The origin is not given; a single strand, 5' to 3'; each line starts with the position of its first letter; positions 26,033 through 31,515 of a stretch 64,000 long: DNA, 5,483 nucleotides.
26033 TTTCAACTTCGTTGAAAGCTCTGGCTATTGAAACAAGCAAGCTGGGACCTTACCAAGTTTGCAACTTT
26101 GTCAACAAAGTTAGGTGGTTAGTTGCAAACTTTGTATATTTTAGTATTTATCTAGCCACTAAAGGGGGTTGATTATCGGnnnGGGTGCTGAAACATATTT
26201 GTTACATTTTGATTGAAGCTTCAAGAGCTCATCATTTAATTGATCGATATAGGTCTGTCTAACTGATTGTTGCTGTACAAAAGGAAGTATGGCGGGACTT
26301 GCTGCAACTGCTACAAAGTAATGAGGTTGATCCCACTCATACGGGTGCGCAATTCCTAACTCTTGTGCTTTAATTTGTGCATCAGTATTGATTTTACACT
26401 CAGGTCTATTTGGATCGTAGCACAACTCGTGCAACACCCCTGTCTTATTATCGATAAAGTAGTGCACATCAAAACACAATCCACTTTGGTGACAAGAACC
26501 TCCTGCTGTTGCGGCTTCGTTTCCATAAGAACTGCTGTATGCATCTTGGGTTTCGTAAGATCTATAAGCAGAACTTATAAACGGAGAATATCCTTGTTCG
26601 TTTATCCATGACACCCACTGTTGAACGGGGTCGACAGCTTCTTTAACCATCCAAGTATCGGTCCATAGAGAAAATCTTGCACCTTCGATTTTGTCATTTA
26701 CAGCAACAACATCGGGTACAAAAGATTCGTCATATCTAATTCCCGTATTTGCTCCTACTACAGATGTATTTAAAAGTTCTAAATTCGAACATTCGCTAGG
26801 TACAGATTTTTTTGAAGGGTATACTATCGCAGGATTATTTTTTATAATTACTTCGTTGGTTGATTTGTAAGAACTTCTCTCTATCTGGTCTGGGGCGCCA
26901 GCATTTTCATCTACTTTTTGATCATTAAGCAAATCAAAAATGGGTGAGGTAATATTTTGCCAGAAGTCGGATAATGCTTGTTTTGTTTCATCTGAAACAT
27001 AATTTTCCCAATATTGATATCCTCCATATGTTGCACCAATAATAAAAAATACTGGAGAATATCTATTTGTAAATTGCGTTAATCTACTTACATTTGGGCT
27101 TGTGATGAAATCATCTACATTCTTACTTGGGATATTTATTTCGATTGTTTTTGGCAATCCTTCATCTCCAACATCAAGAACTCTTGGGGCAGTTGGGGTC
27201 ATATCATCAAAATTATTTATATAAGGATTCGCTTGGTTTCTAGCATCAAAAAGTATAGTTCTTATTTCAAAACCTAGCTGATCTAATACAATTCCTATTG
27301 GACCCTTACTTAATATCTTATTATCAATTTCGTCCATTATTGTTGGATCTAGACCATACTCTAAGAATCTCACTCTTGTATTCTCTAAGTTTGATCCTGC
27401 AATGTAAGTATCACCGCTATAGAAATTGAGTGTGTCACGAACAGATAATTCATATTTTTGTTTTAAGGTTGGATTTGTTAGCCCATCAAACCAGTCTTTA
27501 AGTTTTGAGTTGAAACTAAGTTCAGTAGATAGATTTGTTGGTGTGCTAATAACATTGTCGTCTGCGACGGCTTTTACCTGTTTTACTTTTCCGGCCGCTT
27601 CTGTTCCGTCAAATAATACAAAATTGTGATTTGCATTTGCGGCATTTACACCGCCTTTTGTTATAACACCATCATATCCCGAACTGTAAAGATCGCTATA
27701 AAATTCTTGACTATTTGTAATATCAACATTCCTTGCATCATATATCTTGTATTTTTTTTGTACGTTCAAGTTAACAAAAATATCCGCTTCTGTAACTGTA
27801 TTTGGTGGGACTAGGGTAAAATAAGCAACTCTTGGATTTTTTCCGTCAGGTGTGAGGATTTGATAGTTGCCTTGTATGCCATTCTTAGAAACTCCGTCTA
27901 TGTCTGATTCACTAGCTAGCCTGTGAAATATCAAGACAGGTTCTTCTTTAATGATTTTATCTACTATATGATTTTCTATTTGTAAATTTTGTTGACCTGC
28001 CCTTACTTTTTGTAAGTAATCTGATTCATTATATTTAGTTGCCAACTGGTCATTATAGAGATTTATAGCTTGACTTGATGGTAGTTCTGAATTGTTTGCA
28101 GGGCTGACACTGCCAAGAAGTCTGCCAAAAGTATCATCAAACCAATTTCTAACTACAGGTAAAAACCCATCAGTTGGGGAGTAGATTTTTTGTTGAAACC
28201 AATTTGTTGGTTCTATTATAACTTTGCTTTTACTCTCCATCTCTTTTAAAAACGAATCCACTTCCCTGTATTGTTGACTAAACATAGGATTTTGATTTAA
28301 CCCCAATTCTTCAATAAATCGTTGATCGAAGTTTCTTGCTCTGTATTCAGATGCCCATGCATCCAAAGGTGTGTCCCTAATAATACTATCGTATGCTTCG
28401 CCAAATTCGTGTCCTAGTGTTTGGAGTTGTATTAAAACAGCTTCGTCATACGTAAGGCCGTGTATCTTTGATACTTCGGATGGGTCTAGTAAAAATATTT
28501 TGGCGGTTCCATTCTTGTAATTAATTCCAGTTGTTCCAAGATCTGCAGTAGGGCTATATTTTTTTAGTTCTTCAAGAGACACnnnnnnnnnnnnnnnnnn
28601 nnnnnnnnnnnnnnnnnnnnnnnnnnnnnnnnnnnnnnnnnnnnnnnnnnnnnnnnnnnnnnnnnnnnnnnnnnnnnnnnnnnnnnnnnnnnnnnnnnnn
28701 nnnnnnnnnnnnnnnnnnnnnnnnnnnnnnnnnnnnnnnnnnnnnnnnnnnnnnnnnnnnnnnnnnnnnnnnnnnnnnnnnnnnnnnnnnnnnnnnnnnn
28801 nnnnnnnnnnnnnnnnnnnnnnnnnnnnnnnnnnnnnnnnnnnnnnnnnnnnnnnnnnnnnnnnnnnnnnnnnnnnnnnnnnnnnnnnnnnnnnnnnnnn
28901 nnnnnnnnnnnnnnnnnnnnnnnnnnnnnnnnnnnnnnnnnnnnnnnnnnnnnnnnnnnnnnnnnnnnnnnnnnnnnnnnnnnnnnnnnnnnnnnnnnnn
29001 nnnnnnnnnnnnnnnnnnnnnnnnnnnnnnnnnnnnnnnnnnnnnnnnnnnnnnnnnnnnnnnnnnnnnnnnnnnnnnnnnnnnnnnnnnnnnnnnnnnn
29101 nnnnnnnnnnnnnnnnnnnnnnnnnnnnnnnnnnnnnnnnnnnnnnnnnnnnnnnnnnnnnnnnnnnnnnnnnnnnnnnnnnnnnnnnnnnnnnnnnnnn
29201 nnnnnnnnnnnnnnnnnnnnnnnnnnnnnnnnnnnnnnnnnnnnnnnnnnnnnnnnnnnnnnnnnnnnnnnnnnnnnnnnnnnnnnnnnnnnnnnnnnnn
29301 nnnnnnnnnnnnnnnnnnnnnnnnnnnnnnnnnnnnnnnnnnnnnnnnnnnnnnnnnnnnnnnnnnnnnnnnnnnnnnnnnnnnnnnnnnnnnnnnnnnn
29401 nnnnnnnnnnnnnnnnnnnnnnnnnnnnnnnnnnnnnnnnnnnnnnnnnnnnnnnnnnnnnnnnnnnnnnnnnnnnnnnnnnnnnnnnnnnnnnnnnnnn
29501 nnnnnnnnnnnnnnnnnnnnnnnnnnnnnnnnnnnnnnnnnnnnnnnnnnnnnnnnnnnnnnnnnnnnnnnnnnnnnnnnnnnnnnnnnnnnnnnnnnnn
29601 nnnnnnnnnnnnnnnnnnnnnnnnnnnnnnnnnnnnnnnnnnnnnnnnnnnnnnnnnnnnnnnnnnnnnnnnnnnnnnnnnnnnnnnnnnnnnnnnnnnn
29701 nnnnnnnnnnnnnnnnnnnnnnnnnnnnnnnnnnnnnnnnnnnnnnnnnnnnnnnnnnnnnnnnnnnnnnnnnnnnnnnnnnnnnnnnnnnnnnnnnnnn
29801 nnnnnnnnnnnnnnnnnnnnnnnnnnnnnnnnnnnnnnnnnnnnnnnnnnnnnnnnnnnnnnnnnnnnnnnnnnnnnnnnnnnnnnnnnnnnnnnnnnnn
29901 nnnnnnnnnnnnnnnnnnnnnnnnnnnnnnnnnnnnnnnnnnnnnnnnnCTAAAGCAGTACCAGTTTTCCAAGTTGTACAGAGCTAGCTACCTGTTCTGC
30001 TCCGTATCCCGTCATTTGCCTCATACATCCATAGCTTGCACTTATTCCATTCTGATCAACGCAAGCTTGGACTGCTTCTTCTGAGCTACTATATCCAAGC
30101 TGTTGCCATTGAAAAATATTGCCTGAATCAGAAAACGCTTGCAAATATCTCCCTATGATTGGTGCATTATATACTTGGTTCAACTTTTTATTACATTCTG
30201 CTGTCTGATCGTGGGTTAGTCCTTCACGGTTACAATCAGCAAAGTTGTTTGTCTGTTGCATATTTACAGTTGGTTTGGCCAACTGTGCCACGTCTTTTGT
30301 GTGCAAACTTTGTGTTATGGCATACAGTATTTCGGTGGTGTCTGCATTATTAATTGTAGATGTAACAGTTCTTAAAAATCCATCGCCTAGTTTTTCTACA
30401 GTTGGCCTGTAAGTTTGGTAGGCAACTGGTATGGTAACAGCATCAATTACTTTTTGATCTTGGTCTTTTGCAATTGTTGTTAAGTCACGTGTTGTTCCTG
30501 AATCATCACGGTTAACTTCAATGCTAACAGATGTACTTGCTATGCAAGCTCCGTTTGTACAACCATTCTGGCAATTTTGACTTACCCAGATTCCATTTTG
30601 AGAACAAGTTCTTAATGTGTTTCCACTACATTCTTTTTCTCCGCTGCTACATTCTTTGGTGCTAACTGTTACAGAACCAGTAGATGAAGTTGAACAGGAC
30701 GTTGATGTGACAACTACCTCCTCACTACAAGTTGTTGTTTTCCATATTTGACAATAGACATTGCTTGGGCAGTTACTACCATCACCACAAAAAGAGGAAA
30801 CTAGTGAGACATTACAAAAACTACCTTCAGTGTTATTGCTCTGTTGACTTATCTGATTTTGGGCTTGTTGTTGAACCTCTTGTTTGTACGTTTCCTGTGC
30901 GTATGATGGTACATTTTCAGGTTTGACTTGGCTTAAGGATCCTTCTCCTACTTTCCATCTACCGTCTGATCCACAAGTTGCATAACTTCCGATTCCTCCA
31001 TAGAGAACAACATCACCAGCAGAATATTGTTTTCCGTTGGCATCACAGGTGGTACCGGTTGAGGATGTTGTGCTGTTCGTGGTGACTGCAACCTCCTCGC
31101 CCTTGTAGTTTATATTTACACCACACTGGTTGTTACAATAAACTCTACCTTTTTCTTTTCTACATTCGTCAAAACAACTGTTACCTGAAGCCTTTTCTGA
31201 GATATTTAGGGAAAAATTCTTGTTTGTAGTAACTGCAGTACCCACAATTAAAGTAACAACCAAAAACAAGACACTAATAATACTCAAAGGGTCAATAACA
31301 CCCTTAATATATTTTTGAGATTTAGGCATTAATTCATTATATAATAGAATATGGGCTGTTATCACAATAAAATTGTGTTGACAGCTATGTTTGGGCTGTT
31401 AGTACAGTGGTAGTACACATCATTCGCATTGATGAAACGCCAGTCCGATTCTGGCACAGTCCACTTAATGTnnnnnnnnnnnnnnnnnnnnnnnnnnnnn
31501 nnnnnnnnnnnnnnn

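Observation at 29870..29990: Possible frameshift fusion between a membrane-anchored Cys-rich protein (471 aa) and a 1229-aa M15-peptidase protein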

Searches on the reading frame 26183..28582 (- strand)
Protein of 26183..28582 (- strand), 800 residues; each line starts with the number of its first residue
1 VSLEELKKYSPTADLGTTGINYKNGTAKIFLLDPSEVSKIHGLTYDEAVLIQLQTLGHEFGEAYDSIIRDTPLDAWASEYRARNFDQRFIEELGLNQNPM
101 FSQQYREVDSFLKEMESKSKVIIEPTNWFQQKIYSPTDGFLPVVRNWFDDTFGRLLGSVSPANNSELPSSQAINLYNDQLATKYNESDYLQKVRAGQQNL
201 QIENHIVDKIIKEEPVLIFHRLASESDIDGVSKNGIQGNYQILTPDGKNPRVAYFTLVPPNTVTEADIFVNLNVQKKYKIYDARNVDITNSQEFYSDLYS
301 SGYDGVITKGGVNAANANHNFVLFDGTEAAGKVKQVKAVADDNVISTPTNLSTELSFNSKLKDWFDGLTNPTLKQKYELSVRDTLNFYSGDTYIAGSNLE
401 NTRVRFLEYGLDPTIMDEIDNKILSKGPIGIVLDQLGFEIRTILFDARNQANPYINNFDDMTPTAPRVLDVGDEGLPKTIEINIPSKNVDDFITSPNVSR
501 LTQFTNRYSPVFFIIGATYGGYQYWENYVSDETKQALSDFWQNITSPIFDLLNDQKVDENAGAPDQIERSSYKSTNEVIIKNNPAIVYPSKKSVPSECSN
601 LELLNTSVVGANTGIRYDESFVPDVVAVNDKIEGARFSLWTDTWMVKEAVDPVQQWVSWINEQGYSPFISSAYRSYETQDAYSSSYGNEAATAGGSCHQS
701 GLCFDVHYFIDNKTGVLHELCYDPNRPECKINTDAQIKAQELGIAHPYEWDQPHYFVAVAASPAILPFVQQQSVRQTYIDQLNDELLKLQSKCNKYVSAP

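Call 44: search_protein_representatives(protein=window:26183-28582:-)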
Query: 800 residues. Proteins with E-value up to 0.001 (for the whole library): 34; up to 1e-10: 15; up to 1e-30: 4. The best 34 are listed.
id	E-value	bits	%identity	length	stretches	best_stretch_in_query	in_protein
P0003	7.3e-49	183.1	73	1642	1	2-123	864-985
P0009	1.6e-43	165.5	63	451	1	3-130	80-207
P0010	1.6e-36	142.3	43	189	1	606-793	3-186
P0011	3.9e-34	134.4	52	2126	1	3-149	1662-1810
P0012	7.3e-30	120.3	41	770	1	600-792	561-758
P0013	7.6e-27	110.3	38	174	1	635-794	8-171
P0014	1.0e-22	96.6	77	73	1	734-794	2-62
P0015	2.2e-22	95.6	36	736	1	606-793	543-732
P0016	3.9e-21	91.4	36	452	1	604-795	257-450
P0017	2.0e-13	65.9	31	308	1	515-766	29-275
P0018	4.3e-13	64.8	33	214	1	608-765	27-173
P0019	5.4e-13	64.5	32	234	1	598-793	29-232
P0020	2.4e-12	62.4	34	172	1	197-339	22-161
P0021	1.8e-11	59.4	30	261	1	601-790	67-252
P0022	4.3e-11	58.2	33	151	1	197-329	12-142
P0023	6.9e-10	54.2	30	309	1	161-335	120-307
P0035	8.5e-05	37.4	39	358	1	15-108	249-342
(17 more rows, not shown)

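Call 45: search_protein_families(library=pfam, proteins=[P0010, P0012, P0013, P0015, P0016, P0020, P0022, P0023, P0009, P0035], max_evalue=0.01)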
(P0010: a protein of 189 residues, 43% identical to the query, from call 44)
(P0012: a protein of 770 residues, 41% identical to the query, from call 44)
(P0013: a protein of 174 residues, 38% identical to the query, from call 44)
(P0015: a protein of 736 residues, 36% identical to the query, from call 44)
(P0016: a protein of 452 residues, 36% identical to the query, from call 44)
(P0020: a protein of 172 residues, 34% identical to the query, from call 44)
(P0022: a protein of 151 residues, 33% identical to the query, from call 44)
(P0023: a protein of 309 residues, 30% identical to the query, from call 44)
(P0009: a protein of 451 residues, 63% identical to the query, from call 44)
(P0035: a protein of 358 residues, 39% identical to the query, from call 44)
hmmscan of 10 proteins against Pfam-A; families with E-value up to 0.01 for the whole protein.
P0010 (189 aa): 3 families
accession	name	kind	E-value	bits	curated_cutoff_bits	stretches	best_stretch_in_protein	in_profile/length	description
PF02557.22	VanY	-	5.6e-10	39.5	25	1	41-111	2-81/132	D-alanyl-D-alanine carboxypeptidase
PF13539.11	Peptidase_M15_4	-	8.8e-05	23.5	25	1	90-147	3-68/70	D-alanyl-D-alanine carboxypeptidase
PF18979.5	DUF5715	-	0.0018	18.4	26.8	1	59-107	75-120/171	Family of unknown function (DUF5715)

P0012 (770 aa): 1 family
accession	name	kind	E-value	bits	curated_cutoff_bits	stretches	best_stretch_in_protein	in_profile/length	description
PF13539.11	Peptidase_M15_4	-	0.0087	17.1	25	0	657-719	6-68/70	D-alanyl-D-alanine carboxypeptidase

P0013 (174 aa): 2 families
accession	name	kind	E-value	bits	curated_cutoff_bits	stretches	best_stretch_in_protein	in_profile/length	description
PF02557.22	VanY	-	4.5e-09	36.6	25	1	17-83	3-78/132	D-alanyl-D-alanine carboxypeptidase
PF13539.11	Peptidase_M15_4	-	0.0024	18.8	25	0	65-131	3-68/70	D-alanyl-D-alanine carboxypeptidase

P0015 (736 aa): 2 families
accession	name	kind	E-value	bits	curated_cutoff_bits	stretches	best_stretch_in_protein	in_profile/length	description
PF02557.22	VanY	-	2.7e-08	34.1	25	1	579-645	2-77/132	D-alanyl-D-alanine carboxypeptidase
PF13539.11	Peptidase_M15_4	-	0.0069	17.4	25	0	629-693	4-68/70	D-alanyl-D-alanine carboxypeptidase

P0016 (452 aa): 1 family
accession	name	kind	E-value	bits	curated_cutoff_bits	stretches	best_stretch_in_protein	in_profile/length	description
PF02557.22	VanY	-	6e-08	33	25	1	296-361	3-77/132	D-alanyl-D-alanine carboxypeptidase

P0020 (172 aa): 0 families

P0022 (151 aa): 0 families

P0023 (309 aa): 1 family
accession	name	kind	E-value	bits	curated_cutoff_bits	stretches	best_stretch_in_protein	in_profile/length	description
PF03923.18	Lipoprotein_16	-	0.0067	16.6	25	0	133-173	111-150/159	Uncharacterized lipoprotein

P0009 (451 aa): 0 families

P0035 (358 aa): 0 families

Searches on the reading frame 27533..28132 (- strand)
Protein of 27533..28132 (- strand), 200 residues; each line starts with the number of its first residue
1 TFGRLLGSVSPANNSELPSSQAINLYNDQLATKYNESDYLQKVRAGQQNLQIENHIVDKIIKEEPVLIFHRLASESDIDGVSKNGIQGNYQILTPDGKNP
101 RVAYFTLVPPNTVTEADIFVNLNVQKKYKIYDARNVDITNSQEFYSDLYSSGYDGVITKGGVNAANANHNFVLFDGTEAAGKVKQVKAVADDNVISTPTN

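Call 52: search_solved_structures(query=A3, max_evalue=1)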
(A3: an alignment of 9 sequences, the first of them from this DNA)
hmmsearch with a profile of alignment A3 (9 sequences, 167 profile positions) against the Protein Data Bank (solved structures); distinct sequences matched with E-value up to 1: 20.
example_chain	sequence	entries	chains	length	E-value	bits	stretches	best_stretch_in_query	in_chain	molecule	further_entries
8fmw_AH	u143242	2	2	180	0.28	13.8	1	18-93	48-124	50S ribosomal protein L6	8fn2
3eca_A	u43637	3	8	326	0.36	13.5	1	101-146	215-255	L-asparaginase 2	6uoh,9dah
4eca_A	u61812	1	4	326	0.54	12.9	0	101-136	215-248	L-ASPARAGINE AMIDOHYDROLASE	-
6v27_A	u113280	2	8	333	0.58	12.8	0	101-136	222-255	L-asparaginase 2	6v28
6v29_A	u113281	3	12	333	0.59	12.8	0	101-136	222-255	L-asparaginase 2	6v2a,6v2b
6pa3_A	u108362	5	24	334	0.6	12.8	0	101-136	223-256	L-asparaginase 2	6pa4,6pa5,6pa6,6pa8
1ihd_A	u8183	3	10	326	0.6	12.8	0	101-136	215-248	L-asparaginase II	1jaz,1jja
1nns_A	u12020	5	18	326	0.61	12.7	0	101-136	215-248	L-asparaginase II | L-asparaginase 2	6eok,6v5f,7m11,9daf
6v24_B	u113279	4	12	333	0.62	12.7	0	101-136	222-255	L-asparaginase 2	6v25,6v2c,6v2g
6uod_A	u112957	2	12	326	0.63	12.7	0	101-136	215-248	L-asparaginase 2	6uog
6pa9_A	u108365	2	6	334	0.63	12.7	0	101-136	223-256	L-asparaginase 2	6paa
6v24_A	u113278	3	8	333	0.63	12.7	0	101-136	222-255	L-asparaginase 2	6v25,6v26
7a0u_A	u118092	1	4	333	0.63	12.7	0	101-136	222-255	L-asparaginase 2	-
6nxb_A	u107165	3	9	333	0.63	12.7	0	101-136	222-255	L-asparaginase 2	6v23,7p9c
1ho3_A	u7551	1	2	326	0.64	12.7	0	101-136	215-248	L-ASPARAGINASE II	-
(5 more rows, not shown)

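Call 67: predict_structure(alignment_id=A3)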
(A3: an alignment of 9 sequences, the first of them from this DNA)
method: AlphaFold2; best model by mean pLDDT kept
length: 200 residues; sequences in the alignment: 9
mean_pLDDT: 76.6   pTM: 0.69
mean pLDDT of the five models: 76.6, 73.0, 72.8, 71.8, 69.1
residues with pLDDT >= 90: 86; 70-90: 46; 50-70: 26; < 50: 42
segments of 3 or more residues with pLDDT < 50: 5-10, 12-18, 20-34, 162-165, 194-200
pLDDT, mean of each block of 10 residues (from residue 1): 44 46 42 58 58 88 93 94 91 89 89 91 93 86 90 91 61 90 88 50
secondary structure, 60 per line:
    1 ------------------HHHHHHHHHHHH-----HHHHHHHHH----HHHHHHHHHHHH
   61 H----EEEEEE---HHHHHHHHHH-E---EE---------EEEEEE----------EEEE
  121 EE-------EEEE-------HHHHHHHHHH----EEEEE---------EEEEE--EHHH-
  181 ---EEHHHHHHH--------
elements in order: H19-30 H36-44 H49-61 E66-71 H75-84 E101-106 E117-122 E130-133 H141-150 E155-159 E169-173 H186-192

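Call 72: fold_search(model_id=the predicted structure, library=pdb)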
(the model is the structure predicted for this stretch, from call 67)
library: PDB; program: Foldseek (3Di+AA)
matches with E <= 10: 238; with E <= 0.001: 0
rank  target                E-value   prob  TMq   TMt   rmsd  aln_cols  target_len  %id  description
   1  4bj9_B                1.2e-02  0.75  0.29  0.29   9.6       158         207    8  Crystal structure of human tankyrase 2 in complex with EB-47 (released 2013-12-11)
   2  3udd_B                1.6e-02  0.69  0.30  0.29  11.7       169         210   12  Tankyrase-1 in complex with small molecule inhibitor (released 2012-02-01)
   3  3p0n_A                2.1e-02  0.72  0.30  0.29  10.3       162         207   10  Human Tankyrase 2 - Catalytic PARP domain in complex with an inhibitor (released 2010-10-20)
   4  4bjc                  2.1e-02  0.51  0.27  0.27  11.4       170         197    9  Crystal structure of human tankyrase 2 in complex with Rucaparib (released 2013-12-11)
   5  3uh4_B                2.2e-02  0.72  0.32  0.30  11.7       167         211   12  TANKYRASE-1 complexed with NVP-XAV939 (released 2012-02-15)
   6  4li7_B                2.2e-02  0.60  0.29  0.28  11.6       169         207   11  TANKYRASE-1 complexed with small molecule inhibitor 4-chloro-5-cyano-N-{2-[4-(4-fluorobenzoyl)piperidin-1-yl]ethyl}-2- (released 2013-08-14)
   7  3uh2_B                3.5e-02  0.66  0.31  0.31  11.2       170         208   10  Tankyrase-1 in complexed with PJ34 (released 2012-02-15)
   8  4pnn_A                3.7e-02  0.54  0.30  0.30  10.2       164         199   10  Crystal Structure of human Tankyrase 2 in complex with 4HQN. (released 2014-10-15)
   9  4tjw_B                4.2e-02  0.57  0.31  0.30  11.1       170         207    9  Crystal Structure of human Tankyrase 2 in complex with PJ-34. (released 2014-10-15)
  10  8w23_A                4.5e-02  0.44  0.28  0.21  10.5       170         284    9  Cryo-EM structure of human tankyrase 2 SAM-PARP filament bound to compound, TDI-2804 (consensus map). (released 2025-07-09)
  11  4pnm_D                5.1e-02  0.47  0.30  0.31  11.4       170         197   10  Crystal Structure of human Tankyrase 2 in complex with Nu1025. (released 2014-10-15)
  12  7kko_B                5.1e-02  0.44  0.30  0.29  11.1       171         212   10  Structure of the catalytic domain of tankyrase 1 in complex with olaparib (released 2021-01-06)
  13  4pnt_B                5.1e-02  0.28  0.28  0.27  16.2       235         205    8  Crystal Structure of human Tankyrase 2 in complex with 1,5-IQD. (released 2014-10-15)
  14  4pml_D                5.5e-02  0.54  0.31  0.32  10.3       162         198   10  Crystal Structure of human Tankyrase 2 in complex with 3-amino-benzamide. (released 2014-10-15)
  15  7pox_BBB              5.8e-02  0.38  0.29  0.29  10.9       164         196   11  TNKS2 in complex with OM-1700, treated with H2O2 (released 2022-05-04)
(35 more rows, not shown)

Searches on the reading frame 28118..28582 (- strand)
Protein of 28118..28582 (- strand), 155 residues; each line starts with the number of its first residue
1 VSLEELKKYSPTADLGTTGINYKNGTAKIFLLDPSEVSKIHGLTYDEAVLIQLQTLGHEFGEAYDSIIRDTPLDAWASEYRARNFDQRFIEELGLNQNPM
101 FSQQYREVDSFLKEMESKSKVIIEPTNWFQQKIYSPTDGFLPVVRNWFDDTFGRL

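Call 53: search_solved_structures(query=A4, max_evalue=1)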
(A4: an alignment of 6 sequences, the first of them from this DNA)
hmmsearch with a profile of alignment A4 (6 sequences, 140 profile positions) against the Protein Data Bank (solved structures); distinct sequences matched with E-value up to 1: 0.

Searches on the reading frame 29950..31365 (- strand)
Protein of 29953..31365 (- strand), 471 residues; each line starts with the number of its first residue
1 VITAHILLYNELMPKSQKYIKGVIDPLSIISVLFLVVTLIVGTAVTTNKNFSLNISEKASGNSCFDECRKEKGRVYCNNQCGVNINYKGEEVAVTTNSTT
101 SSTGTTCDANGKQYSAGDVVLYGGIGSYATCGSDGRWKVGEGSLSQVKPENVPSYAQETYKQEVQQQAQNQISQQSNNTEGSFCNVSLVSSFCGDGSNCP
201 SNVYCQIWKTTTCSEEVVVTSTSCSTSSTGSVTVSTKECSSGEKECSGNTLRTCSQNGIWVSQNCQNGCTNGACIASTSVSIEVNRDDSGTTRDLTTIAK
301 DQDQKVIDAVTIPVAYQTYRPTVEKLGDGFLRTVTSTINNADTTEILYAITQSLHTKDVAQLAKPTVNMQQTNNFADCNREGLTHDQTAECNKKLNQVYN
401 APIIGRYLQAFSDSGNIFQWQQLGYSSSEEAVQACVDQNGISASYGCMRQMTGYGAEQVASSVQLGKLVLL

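Call 6: search_protein_families(library=pfam, proteins=[window:29953-31365:-], max_evalue=0.01)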
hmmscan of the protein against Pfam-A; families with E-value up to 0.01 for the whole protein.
window:29953-31365:- (471 aa): 0 families

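Call 15: find_encoding_contigs(protein=window:29950-31329:-, flank=3000, max_places=10)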
Protein window:29950-31329:- (459 aa): 3 contigs read that carry it; 2 places shown.
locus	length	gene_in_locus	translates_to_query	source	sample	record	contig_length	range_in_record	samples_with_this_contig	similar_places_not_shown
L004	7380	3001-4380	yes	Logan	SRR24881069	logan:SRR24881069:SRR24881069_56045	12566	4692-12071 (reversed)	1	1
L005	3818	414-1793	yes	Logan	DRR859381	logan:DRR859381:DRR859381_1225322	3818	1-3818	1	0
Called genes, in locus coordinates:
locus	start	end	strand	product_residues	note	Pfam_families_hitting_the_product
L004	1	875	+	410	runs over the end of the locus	PF01637:ATPase_2 (faint), PF13173:AAA_14, PF13635:DUF4143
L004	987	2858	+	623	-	PF00515:TPR_1 (faint), PF13428:TPR_14 (faint), PF07719:TPR_2 (faint), PF13181:TPR_8 (faint), PF13431:TPR_17 (faint), PF14559:TPR_19, PF13414:TPR_11 (weak), PF13424:TPR_12 (weak), +1 more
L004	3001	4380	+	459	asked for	-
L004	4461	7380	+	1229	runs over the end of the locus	-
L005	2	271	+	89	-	?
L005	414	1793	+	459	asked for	-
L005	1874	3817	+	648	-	?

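Call 31: search_protein_families(library=ncbifam, proteins=[window:29953-31329:-], max_evalue=0.1)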
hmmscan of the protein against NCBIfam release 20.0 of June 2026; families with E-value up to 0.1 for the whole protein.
window:29953-31329:- (459 aa): 1 family
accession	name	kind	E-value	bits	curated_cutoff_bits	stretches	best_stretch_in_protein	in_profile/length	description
NF002715.0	PRK02553.1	equivalog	0.047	13.9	66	0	299-312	11-24/47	photosystem II reaction center protein K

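Call 59: list_cluster_members(proteins=[window:29953-31329:-, window:26183-29869:-])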
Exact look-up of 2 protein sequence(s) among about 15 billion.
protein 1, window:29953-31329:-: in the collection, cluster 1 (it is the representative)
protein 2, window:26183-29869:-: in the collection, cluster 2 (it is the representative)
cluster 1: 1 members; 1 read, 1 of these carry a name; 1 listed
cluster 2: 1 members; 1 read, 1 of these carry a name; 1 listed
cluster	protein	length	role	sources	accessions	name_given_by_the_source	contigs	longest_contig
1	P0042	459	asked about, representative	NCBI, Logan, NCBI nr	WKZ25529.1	MAG: hypothetical protein QY322_04070 [bacterium]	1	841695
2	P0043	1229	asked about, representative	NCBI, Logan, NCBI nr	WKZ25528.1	MAG: hypothetical protein QY322_04065 [bacterium]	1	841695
